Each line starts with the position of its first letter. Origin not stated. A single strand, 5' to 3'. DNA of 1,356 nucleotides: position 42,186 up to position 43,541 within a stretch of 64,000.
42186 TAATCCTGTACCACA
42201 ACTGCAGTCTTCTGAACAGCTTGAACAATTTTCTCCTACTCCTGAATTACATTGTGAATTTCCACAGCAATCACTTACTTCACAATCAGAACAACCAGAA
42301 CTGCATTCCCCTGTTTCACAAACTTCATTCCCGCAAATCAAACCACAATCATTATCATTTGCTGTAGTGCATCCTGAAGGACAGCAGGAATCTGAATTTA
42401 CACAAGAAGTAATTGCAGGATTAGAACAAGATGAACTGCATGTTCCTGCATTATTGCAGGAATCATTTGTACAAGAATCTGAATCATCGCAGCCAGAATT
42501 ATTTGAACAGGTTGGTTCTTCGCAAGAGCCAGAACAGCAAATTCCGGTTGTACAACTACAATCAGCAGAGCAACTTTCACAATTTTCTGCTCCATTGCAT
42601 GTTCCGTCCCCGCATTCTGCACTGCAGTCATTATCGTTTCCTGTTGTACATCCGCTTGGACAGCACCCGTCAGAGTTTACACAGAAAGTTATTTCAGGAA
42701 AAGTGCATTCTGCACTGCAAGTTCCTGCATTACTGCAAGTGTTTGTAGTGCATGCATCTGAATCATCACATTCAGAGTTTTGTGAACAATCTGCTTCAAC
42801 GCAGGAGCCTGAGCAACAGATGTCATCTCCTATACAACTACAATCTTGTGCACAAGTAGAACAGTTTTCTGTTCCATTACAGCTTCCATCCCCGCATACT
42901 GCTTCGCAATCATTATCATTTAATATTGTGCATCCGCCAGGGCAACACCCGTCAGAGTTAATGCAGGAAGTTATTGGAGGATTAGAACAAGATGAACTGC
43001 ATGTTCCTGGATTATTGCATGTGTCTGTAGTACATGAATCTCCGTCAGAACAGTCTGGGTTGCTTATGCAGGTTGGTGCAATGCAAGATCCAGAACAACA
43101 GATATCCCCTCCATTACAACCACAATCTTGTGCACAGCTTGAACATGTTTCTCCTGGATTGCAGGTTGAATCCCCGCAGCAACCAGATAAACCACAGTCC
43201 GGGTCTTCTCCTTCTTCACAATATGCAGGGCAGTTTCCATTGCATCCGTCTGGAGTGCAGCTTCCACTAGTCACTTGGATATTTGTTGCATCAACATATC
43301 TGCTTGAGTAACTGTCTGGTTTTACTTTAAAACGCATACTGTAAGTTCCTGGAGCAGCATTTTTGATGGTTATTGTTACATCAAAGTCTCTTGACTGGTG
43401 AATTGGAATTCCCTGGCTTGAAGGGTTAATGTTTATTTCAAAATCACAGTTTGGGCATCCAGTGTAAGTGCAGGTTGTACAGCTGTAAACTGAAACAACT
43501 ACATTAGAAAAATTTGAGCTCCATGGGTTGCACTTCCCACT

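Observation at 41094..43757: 887-aa surface protein built of about six ~90-aa slime-mold-type cysteine-rich repeats with DNA-level tandem repetition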

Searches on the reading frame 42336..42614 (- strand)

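Call 10: search_protein_families(library=pfam, proteins=[window:42336-42614:-], max_evalue=10)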
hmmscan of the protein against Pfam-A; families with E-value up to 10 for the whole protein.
seq(93 aa): 1 family
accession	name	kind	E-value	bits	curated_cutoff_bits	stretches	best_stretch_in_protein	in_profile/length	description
PF00526.23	Dicty_CTDC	-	0.011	16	27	1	42-61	2-21/24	Dictyostelium (slime mold) repeat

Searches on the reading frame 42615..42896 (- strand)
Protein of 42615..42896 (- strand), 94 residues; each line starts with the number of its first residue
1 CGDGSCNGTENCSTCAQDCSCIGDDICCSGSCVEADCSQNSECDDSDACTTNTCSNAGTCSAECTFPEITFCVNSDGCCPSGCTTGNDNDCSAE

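Call 10: search_protein_families(library=pfam, proteins=[window:42615-42896:-], max_evalue=10)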
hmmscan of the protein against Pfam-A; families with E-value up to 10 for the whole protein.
seq(94 aa): 0 families

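Call 26: find_related_loci(query=A1, collection=genome_contigs, flank=8000)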
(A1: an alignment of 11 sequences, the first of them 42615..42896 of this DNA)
Query A1 (94 aa) in genome_contigs; peptide patterns used: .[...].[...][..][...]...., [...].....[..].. (x = any residue, [..] = any of these).
600 stretches matched a pattern (row limit reached: there are more); 40 encode a relative of the query (tblastn E <= 1e-3); 40 distinct loci.
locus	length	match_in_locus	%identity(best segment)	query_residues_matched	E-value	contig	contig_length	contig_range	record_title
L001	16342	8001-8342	50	1-91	5e-18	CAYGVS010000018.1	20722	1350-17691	MAG TPA_asm: uncultured archaeon isolate ERP119294_co1_457 genome assembly, contig: NODE_3146_length_20722_cov_8.177820,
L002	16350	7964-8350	58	41-92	2e-14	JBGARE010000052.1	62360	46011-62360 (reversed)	MAG: Kofleriaceae bacterium isolate MAG_AAO_AS.67 AAOAS-67_NODE_52_length_62360_cov_6.821765, whole genome shotgun seque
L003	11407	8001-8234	44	1-94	2e-12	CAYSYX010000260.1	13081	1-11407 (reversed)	MAG TPA_asm: uncultured Polyangium sp. isolate SRP257259_co1_164 genome assembly, contig: NODE_6549_length_13081_cov_5.9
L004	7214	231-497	45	1-93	2e-12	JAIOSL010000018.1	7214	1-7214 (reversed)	MAG: archaeon isolate SMBSF43 bin_24_k127_626336, whole genome shotgun sequence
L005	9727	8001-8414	53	37-93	7e-12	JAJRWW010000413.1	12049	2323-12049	MAG: Myxococcota bacterium isolate Dive96_bin2.67 k141_2423544, whole genome shotgun sequence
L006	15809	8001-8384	58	41-93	1e-11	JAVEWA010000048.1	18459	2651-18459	MAG: Polyangia bacterium isolate BF4_134 NODE_9189_length_18459_cov_3.625191_Biofilm4, whole genome shotgun sequence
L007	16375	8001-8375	52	18-93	4e-11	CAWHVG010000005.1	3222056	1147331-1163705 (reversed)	MAG: uncultured proteobacterium isolate MFD02416.bin.1.293 genome assembly, contig: contig_6130, whole genome shotgun se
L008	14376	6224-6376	57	43-92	5e-11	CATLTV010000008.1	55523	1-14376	MAG: uncultured proteobacterium isolate SRR3960576_bin.3_MetaWRAP_v1.3_MAG genome assembly, contig: ERZ505213.73, whole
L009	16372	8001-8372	56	28-93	9e-11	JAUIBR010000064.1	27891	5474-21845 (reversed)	MAG: bacterium isolate 6_bin.52 NODE_1642_length_27891_cov_1.428469, whole genome shotgun sequence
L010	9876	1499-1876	54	41-93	2e-10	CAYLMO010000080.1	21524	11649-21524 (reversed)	MAG TPA_asm: uncultured Bradymonadales bacterium isolate SRP321284_co1_300 genome assembly, contig: NODE_2857_length_215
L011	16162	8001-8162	52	41-93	2e-10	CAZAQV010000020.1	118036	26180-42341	MAG TPA_asm: uncultured Polyangiales bacterium isolate SRP321284_co1_289 genome assembly, contig: NODE_157_length_118036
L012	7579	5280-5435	52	43-93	3e-10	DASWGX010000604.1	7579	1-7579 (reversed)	MAG TPA_asm: Polyangiaceae bacterium isolate SMAG_U2827 k141_1052970, whole genome shotgun sequence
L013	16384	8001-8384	53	41-93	5e-10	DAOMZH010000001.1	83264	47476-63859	MAG TPA_asm: Polyangium sp. isolate AMR_MDS_5605 NODE_13_length_83264_cov_9.572174, whole genome shotgun sequence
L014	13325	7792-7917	53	37-83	6e-10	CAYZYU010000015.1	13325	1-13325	MAG TPA_asm: Candidatus Woesearchaeota archaeon isolate binchicken_co115_170 genome assembly, contig: NODE_7114_length_1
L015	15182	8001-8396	51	28-93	4e-10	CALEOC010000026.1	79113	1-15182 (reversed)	MAG TPA_asm: uncultured Myxococcales bacterium isolate SRR1561992_bin.48_CONCOCT_v1.1_MAG genome assembly, contig: ERZ72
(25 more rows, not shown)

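Call 43: predict_structure(alignment_id=A2)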
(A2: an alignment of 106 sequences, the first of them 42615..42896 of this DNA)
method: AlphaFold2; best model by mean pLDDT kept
length: 94 residues; sequences in the alignment: 106
mean_pLDDT: 87.6   pTM: 0.61
mean pLDDT of the five models: 87.6, 86.8, 81.4, 80.1, 77.8
residues with pLDDT >= 90: 37; 70-90: 55; 50-70: 2; < 50: 0
segments of 3 or more residues with pLDDT < 50: none
pLDDT, mean of each block of 10 residues (from residue 1): 85 86 87 84 89 91 92 90 90 71
secondary structure, 60 per line:
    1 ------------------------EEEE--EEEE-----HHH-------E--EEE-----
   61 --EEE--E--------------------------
elements in order: E25-28 E31-34 E53-55 E63-65

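Call 46: fold_search(model_id=the predicted structure, library=pdb)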
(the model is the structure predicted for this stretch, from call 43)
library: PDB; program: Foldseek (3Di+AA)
matches with E <= 10: 8; with E <= 0.001: 0
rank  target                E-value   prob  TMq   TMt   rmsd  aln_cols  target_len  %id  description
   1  8dfh_A                2.4e+00  0.06  0.21  0.22   7.7        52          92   25  Crystal structure of non-neutralizing / interfering human monoclonal antibody 42C3 Fab in complex with MSP1-19 (released 2022-10-12)
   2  8dfg_A                3.5e+00  0.07  0.22  0.23   7.4        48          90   21  Crystal structure of potently neutralizing human monoclonal antibody 42D6 Fab in complex with MSP1-19 (released 2022-10-12)
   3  1ob1_F                6.0e+00  0.05  0.25  0.25   7.8        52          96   23  Crystal structure of a Fab complex whith Plasmodium falciparum MSP1-19 (released 2003-05-01)
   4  1ob1_C                6.4e+00  0.05  0.25  0.25   7.8        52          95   23  Crystal structure of a Fab complex whith Plasmodium falciparum MSP1-19 (released 2003-05-01)
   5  8i9r_Cy               8.9e+00  0.04  0.17  0.07   3.1        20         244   15  Cryo-EM structure of a Chaetomium thermophilum pre-60S ribosomal subunit - State 5S RNP (released 2023-05-17)
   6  9jpr_A                8.9e+00  0.01  0.20  0.08  14.5        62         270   13  Local refinement of H11 nanotubes assembled from baculovirus capsid protein (released 2025-10-22)
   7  5e7t_A                9.6e+00  0.02  0.15  0.11   2.1        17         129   18  Structure of the tripod (BppUct-A-L) from the baseplate of bacteriophage Tuc2009 (released 2015-12-30)
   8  4jdm_B                9.6e+00  0.02  0.20  0.08   8.0        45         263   16  Secreted Chlamydial Protein PGP3, full-length (released 2013-06-05)

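Call 56: search_protein_representatives(alignment_id=A1)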
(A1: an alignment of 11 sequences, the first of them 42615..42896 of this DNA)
Query: 11 sequences, 94 profile positions. Proteins with E-value up to 0.001 (for the whole library): 2226; up to 1e-10: 867; up to 1e-30: 130. The best 150 are listed.
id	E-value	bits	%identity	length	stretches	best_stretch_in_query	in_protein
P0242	2.2e-154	518.2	-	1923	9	1-93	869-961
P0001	2.7e-133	450.6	-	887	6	1-93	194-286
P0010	4.0e-109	373.1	-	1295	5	1-93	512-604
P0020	1.9e-87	303.6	-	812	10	21-93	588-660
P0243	2.8e-84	293.5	-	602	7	34-92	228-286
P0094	1.8e-83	290.9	-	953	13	35-92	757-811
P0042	7.9e-81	282.4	-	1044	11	1-93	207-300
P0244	2.4e-79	277.7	-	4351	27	19-70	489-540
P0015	8.9e-79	275.8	-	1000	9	38-93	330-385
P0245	9.1e-78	272.6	-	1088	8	38-93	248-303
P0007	3.5e-77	270.7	-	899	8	38-93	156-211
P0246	2.2e-74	261.8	-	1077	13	40-93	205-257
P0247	2.1e-65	232.9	-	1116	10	28-92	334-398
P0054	3.6e-65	232.2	-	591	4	18-93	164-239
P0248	9.1e-62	221.3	-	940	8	31-93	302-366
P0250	1.7e-55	201.2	-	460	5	1-93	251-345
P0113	5.2e-51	186.9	-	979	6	1-91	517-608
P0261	3.1e-46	171.5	-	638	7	1-93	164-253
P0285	3.5e-40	152.1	-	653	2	1-92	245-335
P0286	5.3e-40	151.6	-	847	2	1-93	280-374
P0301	1.4e-37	143.8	-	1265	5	1-92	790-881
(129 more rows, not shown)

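Call 61: list_cluster_members(proteins=[P0242, P0301, P0285, P0250, P0261, P0286, P0113, P0054, P0083, P0123])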
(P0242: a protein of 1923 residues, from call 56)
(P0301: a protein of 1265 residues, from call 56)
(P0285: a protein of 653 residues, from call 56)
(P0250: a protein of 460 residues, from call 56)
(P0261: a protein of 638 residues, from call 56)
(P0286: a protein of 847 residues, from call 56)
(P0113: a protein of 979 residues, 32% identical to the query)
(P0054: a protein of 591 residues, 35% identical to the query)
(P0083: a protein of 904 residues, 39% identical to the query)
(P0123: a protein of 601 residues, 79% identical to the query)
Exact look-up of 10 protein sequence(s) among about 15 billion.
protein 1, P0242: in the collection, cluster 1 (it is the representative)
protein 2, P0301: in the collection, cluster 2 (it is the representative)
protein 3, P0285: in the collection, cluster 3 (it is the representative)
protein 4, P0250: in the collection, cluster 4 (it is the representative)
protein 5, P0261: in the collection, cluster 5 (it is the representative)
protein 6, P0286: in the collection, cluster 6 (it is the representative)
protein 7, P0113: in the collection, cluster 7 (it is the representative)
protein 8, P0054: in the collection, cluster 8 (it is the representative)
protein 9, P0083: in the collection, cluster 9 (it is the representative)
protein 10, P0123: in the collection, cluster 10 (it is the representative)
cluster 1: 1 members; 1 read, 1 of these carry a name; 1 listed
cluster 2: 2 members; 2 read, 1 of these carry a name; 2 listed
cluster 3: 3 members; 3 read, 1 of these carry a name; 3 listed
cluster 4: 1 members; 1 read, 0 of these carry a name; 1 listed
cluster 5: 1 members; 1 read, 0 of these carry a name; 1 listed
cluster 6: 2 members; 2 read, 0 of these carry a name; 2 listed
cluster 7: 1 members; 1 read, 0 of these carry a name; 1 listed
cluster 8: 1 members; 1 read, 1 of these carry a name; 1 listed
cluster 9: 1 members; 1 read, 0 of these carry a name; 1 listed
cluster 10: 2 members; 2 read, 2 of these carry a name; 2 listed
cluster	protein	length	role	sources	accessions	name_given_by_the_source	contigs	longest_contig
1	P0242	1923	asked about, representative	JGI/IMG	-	hypothetical protein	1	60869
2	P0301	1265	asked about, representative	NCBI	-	-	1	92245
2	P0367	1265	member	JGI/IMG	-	photosystem II stability/assembly factor-like uncharacterized protein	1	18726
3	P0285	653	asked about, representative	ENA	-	-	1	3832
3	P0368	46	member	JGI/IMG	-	hypothetical protein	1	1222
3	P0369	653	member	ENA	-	-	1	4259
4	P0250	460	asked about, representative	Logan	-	-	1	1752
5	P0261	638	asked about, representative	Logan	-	-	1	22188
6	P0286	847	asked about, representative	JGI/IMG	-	-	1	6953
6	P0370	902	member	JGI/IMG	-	-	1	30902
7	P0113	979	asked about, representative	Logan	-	-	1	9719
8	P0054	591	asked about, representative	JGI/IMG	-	hypothetical protein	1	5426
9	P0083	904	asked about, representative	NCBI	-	-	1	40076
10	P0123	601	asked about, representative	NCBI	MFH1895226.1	MAG: phenylalanine--tRNA ligase subunit alpha [archaeon]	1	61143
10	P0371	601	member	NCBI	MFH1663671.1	MAG: phenylalanine--tRNA ligase subunit alpha [archaeon]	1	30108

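Call 69: search_protein_families(library=pfam, proteins=[P0242, P0301, P0285, L001:5133-9188:+], max_evalue=0.001)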
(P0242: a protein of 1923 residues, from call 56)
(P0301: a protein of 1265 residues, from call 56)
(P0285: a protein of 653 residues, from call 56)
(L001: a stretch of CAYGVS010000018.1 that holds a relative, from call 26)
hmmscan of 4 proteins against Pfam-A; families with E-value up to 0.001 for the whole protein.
P0242 (1923 aa): 1 family
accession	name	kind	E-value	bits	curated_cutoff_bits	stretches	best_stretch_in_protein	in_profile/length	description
PF12253.13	CAF1A_dimeriz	-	2.7e-05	24.7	25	0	615-644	32-59/75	Chromatin assembly factor 1 subunit A dimerization domain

P0301 (1265 aa): 4 families
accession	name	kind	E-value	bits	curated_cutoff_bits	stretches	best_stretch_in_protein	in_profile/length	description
PF15902.12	Sortilin-Vps10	-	8.4e-29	101.1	33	2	182-263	3-86/446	Sortilin, neurotensin receptor 3,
PF13620.12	CarboxypepD_reg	-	8.9e-06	26.4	32.3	0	1060-1115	4-66/82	Carboxypeptidase regulatory-like domain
PF15899.11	BNR_6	-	0.00016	21.9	27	0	557-568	1-12/14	BNR-Asp box repeat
PF02369.22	Big_1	-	0.00068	20.1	34.9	0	1057-1089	20-61/93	Bacterial Ig-like domain (group 1)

P0285 (653 aa): 2 families
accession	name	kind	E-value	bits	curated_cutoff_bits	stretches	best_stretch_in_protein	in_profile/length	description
PF00112.29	Peptidase_C1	-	1.5e-33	117.1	20.7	1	440-637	2-207/220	Papain family cysteine protease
PF03051.21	Peptidase_C1_2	-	0.00023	20.6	22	0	596-631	357-396/438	Peptidase C1-like family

L001:5133-9188:+ (1351 aa): 1 family
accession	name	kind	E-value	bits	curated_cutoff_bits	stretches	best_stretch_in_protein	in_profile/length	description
PF13385.13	Laminin_G_3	-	1.1e-27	97.5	27.6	1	1134-1287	7-151/151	Concanavalin A-like lectin/glucanases superfamily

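Call 83: search_protein_families(library=pfam, alignment_id=A2, max_evalue=1)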
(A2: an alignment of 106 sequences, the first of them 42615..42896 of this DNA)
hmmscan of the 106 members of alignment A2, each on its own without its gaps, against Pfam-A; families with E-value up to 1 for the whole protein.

A. member 1, window:42615-42896:- (94 aa): 0 families

B. families by the number of members that match (of 106 scanned): 7 families
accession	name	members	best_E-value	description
PF00526.23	Dicty_CTDC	16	0.00011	Dictyostelium (slime mold) repeat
PF20676.3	Herpes_gp350_B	1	0.011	Herpesvirus envelope glycoprotein gp350, N-terminal B domain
PF13948.11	DUF4215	1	0.031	Domain of unknown function (DUF4215)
PF00095.26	WAP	1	0.095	WAP-type (Whey Acidic Protein) 'four-disulfide core'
PF25465.1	Beta-prop_At4g14310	1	0.22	At4g14310 8-bladed propeller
PF03315.21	SDH_beta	1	0.31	Serine dehydratase beta chain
PF23261.1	zf-CCCH_11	1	0.69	UNK-like, CCCH zinc finger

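Call 96: find_related_loci(query=A1, collection=viral_contigs, flank=5000)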
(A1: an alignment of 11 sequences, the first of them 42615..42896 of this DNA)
Query A1 (94 aa) in viral_contigs; peptide patterns used: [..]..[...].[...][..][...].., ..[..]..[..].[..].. (x = any residue, [..] = any of these).
21 stretches matched a pattern, but none encodes a relative of the query by tblastn (E <= 1e-3).

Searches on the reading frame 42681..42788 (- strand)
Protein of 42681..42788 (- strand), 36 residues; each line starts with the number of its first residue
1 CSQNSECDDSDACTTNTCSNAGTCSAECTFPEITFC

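Call 10: search_protein_families(library=pfam, proteins=[window:42681-42788:-], max_evalue=10)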
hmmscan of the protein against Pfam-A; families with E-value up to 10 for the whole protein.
seq(36 aa): 3 families
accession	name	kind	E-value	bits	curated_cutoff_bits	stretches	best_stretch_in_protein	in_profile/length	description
PF00526.23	Dicty_CTDC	-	0.0087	16.3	27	1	7-25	2-20/24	Dictyostelium (slime mold) repeat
PF25543.1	zf-CCCH_tandem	-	0.12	12.9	24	1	1-32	11-43/51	Tandem CCCH zinc finger domains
PF23416.1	DUF7107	-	1.4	9.8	24.6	1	1-29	2-30/48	Domain of unknown function (DUF7107)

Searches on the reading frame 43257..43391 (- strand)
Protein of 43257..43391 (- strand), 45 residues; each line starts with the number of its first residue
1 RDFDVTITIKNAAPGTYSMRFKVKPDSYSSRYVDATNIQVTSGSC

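Call 65: find_related_loci(query=A4, collection=metagenome_contigs, flank=10000)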
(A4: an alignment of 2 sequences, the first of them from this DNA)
Query A4 (45 aa) in metagenome_contigs; peptide patterns used: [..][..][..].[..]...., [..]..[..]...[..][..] (x = any residue, [..] = any of these).
130 stretches matched a pattern; 1 encode a relative of the query (tblastn E <= 1e-3); 1 distinct loci.
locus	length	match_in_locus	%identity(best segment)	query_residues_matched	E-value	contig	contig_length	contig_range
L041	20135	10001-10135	73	1-45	1e-21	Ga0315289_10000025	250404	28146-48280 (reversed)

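Call 69: search_protein_families(library=pfam, proteins=[L041:9632-12892:+], max_evalue=0.001)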
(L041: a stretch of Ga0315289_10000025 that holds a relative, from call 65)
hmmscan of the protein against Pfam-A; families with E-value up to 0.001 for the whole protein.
L041:9632-12892:+ (1086 aa): 6 families
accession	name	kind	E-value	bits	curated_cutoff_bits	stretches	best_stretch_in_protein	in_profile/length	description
PF00041.27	fn3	-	8.6e-19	68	25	2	259-346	2-70/84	Fibronectin type III domain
PF16656.11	Pur_ac_phosph_N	-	9.7e-13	48.9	30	2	262-351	5-85/93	Purple acid Phosphatase, N-terminal domain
PF16794.11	fn3_4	-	5.3e-09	36.4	27.1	0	267-357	12-101/103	Fibronectin-III type domain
PF10633.15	NPCBM_assoc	-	7.7e-07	29.6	24.4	1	875-947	2-75/78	NPCBM-associated, NEW3 domain of alpha-galactosidase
PF11614.14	FixG_C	-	2.9e-05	24.6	25.6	0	849-890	48-87/119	IG-like fold at C-terminal of FixG, putative oxidoreductase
PF16655.11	PhoD_N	-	0.00065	20.6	30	0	322-353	56-87/90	PhoD-like phosphatase, N-terminal domain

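Call 87: search_protein_families(library=pfam, proteins=[L041:7577-9481:-], max_evalue=0.001)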
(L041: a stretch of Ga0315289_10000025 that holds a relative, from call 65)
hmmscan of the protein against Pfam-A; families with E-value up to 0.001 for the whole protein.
L041:7577-9481:- (634 aa): 2 families
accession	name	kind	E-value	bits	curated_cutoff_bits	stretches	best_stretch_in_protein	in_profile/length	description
PF02516.20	STT3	-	8e-16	59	24.5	1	39-381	28-379/405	Oligosaccharyl transferase STT3, N-terminal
PF22627.1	AglB_core-like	-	1.4e-10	41.9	27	1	405-497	8-106/111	AglB core domain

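Call 100: search_protein_families(library=pfam, proteins=[L041:16904-17803:-, L041:12101-12640:+], max_evalue=1)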
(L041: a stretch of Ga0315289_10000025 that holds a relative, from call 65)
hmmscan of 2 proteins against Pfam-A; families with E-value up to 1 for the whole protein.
L041:16904-17803:- (299 aa): 3 families
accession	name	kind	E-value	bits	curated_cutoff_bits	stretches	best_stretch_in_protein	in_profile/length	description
PF10633.15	NPCBM_assoc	-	0.021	15.4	24.4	1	178-250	2-75/78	NPCBM-associated, NEW3 domain of alpha-galactosidase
PF02752.27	Arrestin_C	-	0.061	14.1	27.7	1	176-206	15-45/137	Arrestin (or S-antigen), C-terminal domain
PF20251.4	Big_14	-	0.064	13.7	27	1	220-253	64-95/104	Bacterial Ig-like domain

L041:12101-12640:+ (180 aa): 4 families
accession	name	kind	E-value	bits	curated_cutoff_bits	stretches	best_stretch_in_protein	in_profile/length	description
PF10633.15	NPCBM_assoc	-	3.4e-06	27.6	24.4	1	52-125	2-76/78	NPCBM-associated, NEW3 domain of alpha-galactosidase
PF11614.14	FixG_C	-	2.7e-05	24.8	25.6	2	26-67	48-87/119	IG-like fold at C-terminal of FixG, putative oxidoreductase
PF01835.25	MG2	-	0.0054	17.5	32.8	1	52-127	12-85/96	MG2 domain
PF05961.16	Chordopox_A13L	-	0.016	15.9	24.1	0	148-168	7-27/69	Chordopoxvirus A13L protein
